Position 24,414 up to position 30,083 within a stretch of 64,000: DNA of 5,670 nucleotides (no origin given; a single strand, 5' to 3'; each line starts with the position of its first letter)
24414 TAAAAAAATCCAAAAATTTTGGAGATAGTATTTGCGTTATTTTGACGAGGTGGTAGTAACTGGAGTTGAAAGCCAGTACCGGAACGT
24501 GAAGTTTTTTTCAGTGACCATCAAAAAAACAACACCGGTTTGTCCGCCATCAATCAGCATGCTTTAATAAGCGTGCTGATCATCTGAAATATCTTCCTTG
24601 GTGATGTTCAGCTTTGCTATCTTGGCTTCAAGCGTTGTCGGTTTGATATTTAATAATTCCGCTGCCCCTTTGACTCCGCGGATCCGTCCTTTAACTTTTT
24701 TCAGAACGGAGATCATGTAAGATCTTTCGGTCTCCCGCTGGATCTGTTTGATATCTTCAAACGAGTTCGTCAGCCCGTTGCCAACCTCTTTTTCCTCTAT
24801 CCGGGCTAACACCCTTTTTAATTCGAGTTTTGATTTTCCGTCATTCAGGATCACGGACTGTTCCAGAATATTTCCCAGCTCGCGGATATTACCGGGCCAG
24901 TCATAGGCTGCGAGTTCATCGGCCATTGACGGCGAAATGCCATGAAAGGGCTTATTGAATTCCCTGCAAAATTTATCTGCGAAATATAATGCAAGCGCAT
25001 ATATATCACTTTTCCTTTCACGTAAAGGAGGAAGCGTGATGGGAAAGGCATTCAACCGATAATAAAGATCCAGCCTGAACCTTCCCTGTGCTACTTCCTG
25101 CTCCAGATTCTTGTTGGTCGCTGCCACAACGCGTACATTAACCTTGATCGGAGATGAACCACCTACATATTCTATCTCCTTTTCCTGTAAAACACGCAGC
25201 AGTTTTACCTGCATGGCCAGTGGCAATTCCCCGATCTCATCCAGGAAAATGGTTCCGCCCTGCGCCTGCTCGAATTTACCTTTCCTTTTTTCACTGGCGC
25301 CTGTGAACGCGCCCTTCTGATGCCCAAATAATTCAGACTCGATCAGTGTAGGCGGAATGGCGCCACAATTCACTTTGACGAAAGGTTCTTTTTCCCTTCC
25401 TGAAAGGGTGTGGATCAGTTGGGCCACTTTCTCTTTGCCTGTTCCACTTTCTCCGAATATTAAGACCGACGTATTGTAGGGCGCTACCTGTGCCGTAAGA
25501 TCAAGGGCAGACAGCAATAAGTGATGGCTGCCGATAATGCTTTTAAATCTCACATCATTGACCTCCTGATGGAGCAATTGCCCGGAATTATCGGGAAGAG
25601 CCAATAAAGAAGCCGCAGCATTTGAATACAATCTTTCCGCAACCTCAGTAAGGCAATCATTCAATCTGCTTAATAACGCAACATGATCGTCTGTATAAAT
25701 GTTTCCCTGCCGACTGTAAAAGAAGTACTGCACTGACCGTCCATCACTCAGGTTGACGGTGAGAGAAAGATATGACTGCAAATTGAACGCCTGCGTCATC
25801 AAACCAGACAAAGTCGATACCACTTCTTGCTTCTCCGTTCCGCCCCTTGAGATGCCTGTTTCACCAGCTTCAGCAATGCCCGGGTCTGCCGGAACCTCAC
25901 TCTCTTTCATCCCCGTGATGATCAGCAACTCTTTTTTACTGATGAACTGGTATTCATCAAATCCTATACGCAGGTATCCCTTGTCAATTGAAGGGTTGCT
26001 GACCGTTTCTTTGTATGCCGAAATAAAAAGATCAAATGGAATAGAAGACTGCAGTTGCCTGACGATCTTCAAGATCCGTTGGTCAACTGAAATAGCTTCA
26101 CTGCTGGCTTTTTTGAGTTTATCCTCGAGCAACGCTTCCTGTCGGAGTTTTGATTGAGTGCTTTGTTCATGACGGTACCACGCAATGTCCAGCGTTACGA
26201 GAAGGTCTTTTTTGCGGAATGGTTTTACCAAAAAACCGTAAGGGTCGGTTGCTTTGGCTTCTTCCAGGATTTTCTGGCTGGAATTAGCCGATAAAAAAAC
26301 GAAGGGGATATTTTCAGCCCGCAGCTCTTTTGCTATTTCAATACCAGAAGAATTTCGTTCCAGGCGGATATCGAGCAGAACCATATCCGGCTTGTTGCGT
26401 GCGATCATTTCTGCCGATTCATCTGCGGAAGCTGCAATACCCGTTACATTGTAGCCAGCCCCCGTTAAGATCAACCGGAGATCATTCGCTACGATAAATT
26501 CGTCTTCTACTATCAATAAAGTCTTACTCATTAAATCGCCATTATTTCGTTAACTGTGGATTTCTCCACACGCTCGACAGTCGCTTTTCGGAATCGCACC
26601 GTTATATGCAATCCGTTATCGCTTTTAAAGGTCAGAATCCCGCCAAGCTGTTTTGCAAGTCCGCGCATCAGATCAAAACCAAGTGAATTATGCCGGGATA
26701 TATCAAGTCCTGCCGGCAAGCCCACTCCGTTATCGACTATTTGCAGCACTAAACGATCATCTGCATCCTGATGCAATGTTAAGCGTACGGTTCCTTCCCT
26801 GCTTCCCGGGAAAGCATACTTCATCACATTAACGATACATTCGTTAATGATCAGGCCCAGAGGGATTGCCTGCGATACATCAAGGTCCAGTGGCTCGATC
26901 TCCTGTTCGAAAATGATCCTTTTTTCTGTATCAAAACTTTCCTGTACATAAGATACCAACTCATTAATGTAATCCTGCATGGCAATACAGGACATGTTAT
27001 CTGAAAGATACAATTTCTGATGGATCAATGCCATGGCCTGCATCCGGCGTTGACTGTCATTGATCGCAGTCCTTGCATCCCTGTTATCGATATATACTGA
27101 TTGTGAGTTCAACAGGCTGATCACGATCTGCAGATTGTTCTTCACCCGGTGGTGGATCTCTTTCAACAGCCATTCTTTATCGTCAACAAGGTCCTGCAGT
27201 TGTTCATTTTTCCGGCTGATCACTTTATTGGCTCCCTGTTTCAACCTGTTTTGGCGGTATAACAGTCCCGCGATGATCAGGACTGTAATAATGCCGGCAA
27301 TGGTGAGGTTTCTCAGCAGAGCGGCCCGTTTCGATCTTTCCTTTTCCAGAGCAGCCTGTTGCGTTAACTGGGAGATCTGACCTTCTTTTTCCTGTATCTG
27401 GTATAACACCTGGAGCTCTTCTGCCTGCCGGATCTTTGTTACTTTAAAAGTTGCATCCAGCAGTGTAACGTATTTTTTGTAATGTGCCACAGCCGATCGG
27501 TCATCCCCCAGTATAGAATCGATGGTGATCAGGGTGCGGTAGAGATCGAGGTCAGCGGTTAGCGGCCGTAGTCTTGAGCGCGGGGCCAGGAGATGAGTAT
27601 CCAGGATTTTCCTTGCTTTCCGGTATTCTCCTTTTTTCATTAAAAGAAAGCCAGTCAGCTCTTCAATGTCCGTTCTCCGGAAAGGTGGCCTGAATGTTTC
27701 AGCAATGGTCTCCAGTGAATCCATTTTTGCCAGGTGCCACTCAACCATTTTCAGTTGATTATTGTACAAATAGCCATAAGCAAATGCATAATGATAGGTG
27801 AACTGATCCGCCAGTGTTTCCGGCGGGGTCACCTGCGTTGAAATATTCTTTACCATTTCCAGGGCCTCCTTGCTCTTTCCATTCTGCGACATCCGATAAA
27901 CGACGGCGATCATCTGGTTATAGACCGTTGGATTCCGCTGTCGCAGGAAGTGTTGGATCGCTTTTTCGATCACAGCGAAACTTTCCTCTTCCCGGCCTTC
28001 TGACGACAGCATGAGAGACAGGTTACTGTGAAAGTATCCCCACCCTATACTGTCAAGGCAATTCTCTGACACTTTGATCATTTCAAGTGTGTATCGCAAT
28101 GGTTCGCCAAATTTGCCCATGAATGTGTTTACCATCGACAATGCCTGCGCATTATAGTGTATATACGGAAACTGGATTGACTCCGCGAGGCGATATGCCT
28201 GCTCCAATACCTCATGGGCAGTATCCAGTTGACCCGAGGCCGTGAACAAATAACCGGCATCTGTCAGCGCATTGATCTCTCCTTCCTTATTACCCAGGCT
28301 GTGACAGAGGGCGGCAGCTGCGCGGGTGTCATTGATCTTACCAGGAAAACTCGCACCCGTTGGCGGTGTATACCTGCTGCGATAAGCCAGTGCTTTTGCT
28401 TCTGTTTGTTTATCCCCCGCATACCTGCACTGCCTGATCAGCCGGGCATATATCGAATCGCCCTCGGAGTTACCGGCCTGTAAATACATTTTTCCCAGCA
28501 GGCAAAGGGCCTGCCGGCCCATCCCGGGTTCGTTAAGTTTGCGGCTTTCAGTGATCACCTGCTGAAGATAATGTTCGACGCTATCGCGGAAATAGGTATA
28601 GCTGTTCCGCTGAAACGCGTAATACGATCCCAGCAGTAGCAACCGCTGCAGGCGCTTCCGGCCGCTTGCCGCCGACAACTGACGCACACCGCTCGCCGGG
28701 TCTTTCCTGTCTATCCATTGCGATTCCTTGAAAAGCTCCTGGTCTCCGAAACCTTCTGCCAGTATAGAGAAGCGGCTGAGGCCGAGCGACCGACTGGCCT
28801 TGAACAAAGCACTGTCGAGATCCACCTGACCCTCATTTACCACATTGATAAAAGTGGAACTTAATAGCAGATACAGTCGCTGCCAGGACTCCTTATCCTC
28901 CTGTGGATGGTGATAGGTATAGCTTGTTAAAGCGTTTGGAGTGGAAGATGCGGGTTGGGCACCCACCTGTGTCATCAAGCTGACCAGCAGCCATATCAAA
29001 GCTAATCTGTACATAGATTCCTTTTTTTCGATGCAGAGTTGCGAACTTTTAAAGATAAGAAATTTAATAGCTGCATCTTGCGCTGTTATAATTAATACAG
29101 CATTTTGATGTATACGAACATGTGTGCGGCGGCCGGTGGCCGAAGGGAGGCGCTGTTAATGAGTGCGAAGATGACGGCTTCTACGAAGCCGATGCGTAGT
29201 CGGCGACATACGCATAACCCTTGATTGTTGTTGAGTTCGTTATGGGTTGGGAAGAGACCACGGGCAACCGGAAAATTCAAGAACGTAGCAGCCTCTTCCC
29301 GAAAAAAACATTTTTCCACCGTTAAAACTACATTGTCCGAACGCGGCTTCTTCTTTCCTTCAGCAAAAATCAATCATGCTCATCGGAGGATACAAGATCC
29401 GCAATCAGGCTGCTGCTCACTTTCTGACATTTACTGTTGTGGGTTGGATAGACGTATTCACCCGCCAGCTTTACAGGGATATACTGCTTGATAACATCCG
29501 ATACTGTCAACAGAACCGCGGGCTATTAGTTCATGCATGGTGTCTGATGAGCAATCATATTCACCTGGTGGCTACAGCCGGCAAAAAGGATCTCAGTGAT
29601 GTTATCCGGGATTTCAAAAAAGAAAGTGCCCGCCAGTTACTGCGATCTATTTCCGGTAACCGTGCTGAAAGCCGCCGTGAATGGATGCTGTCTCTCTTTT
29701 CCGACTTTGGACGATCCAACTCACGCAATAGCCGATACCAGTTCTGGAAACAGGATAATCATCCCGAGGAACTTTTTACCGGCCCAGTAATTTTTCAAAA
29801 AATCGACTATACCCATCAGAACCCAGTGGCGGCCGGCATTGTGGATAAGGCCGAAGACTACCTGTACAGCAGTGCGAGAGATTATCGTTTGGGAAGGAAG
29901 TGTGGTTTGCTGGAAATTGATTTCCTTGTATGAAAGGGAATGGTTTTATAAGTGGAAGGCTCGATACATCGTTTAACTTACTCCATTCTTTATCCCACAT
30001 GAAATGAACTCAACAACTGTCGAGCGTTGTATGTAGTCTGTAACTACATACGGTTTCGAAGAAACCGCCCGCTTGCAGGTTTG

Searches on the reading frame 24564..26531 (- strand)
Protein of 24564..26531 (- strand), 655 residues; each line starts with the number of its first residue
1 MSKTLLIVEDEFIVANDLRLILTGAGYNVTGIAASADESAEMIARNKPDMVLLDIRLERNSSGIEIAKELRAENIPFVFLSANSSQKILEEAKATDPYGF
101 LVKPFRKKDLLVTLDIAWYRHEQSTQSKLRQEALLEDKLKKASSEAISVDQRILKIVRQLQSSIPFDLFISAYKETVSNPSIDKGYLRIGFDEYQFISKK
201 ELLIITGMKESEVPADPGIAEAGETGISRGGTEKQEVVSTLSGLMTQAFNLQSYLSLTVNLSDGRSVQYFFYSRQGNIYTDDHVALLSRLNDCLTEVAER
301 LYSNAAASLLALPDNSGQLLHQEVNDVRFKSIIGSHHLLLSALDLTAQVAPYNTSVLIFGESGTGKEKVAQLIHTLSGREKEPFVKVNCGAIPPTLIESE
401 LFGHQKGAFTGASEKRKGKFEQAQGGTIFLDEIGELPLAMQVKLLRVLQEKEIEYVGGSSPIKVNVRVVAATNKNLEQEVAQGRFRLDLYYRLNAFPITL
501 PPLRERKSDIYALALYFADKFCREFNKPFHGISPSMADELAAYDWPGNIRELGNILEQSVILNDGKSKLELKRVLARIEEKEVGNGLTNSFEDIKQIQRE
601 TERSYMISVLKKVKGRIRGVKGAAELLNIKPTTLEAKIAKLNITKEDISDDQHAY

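Call 4: search_protein_families(library=pfam, proteins=[window:24564-26531:-], max_evalue=0.01)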
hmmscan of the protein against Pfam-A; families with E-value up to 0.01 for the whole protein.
window:24564-26531:- (655 aa): 8 families
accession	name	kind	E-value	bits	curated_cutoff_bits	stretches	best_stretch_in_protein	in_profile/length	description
PF00158.32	Sigma54_activat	-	4.8e-72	241.6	20.2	1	332-498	1-167/168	Sigma-54 interaction domain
PF14532.12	Sigma54_activ_2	-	2.2e-20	73.7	25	1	347-503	15-138/138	Sigma-54 interaction domain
PF25601.1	AAA_lid_14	-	1.6e-19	69.9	27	1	504-581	1-77/87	AAA+ ATPase lid domain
PF00072.30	Response_reg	-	9.9e-19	68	30.2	1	6-113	2-109/111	Response regulator receiver domain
PF07728.20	AAA_5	-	6.7e-08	33.1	22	1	356-476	2-125/139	AAA domain (dynein-related subfamily)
PF00004.35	AAA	-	0.00019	22.3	21.2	1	356-486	1-124/131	ATPase family associated with various cellular activities (AAA)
PF01078.27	Mg_chelatase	-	0.0036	17.2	20.3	0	411-473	93-157/207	Magnesium chelatase, subunit ChlI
PF02954.25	HTH_8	-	0.0045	17.1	22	1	599-641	3-42/42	Bacterial regulatory protein, Fis family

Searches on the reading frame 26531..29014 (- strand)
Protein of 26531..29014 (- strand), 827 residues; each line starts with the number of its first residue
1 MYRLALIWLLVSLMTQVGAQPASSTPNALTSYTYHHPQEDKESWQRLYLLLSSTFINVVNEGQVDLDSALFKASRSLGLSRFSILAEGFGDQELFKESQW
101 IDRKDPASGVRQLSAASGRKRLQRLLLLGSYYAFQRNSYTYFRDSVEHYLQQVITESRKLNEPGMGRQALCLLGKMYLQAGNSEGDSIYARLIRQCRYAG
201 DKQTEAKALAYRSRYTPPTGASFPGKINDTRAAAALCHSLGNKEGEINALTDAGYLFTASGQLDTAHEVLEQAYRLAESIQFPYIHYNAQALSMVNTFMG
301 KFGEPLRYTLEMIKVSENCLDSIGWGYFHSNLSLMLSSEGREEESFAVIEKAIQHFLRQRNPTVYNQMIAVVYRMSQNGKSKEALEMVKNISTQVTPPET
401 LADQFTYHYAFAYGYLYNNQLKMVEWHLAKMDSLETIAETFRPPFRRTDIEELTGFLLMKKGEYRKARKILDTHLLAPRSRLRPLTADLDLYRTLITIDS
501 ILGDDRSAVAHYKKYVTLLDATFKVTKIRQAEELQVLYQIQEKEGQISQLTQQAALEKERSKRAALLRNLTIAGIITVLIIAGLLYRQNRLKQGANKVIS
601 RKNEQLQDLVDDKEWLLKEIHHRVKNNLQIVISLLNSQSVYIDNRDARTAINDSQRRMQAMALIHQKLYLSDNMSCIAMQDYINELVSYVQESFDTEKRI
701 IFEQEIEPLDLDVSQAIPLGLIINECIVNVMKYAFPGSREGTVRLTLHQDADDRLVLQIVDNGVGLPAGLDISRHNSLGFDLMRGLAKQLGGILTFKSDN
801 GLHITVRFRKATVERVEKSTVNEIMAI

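Call 10: search_protein_families(library=ncbifam, proteins=[window:26531-29014:-], max_evalue=0.001)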
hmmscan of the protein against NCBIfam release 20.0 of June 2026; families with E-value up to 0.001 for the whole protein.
window:26531-29014:- (827 aa): 5 families
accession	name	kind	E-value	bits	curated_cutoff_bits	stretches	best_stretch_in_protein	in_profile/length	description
NF051872.1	HisKinPhyk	equivalog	6.9e-36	123.9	750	1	597-806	327-532/537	sensor histidine kinase PhyK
NF010077.0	PRK13559.1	subfamily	1.7e-13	50.2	361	1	611-806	168-355/364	hypothetical protein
NF052306.1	BluLightHisKinLov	equivalog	1.5e-12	47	450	1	603-808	139-332/334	blue-light-activated histidine kinase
NF045900.1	HisKinCpxALeg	equivalog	1.6e-05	23.9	800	1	599-768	217-391/451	two-component system sensor histidine kinase CpxA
NF041717.1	HaaA_phane_TPR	equivalog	0.0002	19.6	1125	1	199-356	585-742/882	cyclophane-containing RiPP biosynthesis TPR protein HaaT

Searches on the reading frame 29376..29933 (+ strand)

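Call 38: search_protein_families(library=pfam, proteins=[window:29376-29933:+], max_evalue=0.0001)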
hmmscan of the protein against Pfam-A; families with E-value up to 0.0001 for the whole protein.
window:29376-29933:+ (185 aa): 1 family
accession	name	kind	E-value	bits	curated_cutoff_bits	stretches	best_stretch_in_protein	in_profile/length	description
PF01797.21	Y1_Tnp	-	1.2e-07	32.3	23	1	27-98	19-90/121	Transposase IS200 like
